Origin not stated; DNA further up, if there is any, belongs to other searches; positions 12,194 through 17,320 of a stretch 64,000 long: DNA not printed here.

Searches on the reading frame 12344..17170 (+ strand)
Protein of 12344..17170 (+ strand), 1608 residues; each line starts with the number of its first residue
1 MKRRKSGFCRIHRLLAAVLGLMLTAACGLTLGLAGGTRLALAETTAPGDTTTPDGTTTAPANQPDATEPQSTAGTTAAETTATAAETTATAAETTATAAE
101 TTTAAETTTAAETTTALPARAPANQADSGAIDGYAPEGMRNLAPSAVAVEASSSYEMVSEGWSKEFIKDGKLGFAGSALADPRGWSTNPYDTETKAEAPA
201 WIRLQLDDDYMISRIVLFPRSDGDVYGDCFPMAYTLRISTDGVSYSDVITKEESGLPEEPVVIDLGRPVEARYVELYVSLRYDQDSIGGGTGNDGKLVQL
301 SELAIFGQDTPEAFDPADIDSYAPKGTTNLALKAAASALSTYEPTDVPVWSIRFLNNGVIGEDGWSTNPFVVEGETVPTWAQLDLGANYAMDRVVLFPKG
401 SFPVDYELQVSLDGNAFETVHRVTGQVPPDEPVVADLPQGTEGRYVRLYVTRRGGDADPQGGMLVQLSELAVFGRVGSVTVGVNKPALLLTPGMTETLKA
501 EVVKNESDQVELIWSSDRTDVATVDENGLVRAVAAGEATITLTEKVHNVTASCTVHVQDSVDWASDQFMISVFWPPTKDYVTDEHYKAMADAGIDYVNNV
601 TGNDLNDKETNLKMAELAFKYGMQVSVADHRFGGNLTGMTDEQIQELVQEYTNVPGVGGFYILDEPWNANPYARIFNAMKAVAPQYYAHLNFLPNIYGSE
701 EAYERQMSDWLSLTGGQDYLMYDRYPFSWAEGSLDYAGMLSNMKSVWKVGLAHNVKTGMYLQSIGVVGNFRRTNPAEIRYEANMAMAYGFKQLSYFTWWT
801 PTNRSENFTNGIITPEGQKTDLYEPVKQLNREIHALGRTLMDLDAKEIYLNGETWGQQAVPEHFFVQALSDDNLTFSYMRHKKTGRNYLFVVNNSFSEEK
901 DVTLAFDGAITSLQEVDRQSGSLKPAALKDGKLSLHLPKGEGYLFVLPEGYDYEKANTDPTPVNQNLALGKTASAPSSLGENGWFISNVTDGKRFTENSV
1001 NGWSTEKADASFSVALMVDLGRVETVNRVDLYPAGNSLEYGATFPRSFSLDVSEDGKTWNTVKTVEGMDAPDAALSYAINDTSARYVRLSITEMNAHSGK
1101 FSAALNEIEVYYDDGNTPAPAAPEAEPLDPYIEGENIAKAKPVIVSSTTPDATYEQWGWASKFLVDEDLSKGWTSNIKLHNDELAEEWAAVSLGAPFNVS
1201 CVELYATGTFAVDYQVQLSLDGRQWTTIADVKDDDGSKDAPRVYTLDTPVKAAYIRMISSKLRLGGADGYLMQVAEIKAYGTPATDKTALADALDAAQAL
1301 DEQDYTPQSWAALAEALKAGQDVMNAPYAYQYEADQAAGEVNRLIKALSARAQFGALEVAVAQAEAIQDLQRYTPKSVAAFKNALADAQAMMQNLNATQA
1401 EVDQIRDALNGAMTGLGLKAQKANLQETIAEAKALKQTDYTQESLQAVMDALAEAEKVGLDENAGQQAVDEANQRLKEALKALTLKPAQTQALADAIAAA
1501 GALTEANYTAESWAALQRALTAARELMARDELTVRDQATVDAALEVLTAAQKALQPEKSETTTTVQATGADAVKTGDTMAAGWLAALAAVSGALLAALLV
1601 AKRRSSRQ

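Call 5: search_protein_families(library=pfam, proteins=[window:12344-17170:+], max_evalue=0.01)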
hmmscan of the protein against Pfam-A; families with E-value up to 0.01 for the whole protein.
window:12344-17170:+ (1608 aa): 7 families
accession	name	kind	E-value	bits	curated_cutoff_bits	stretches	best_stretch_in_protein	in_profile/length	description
PF00754.31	F5_F8_type_C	-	4e-62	208.4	28.2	4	976-1097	5-118/127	F5/8 type C domain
PF22633.2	F5_F8_type_C_2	-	5.7e-47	158.7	27.8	4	988-1089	1-91/91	NedA-like, galactose-binding domain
PF07554.19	FIVAR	-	9.3e-18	65.1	29.2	4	1356-1416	4-70/71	FIVAR domain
PF02368.24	Big_2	-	1.6e-10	41.2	22.8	1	483-555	7-79/79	Bacterial Ig-like domain (group 2)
PF16391.11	DUF5000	-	2.2e-06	28.4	25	0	188-234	10-56/141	Domain of unknown function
PF02449.21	Glyco_hydro_42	-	0.00013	21.9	21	1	678-835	223-375/376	Beta-galactosidase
PF22359.2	Big-like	-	0.0011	19.6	27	1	516-558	7-47/48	Bacterial Ig-like domain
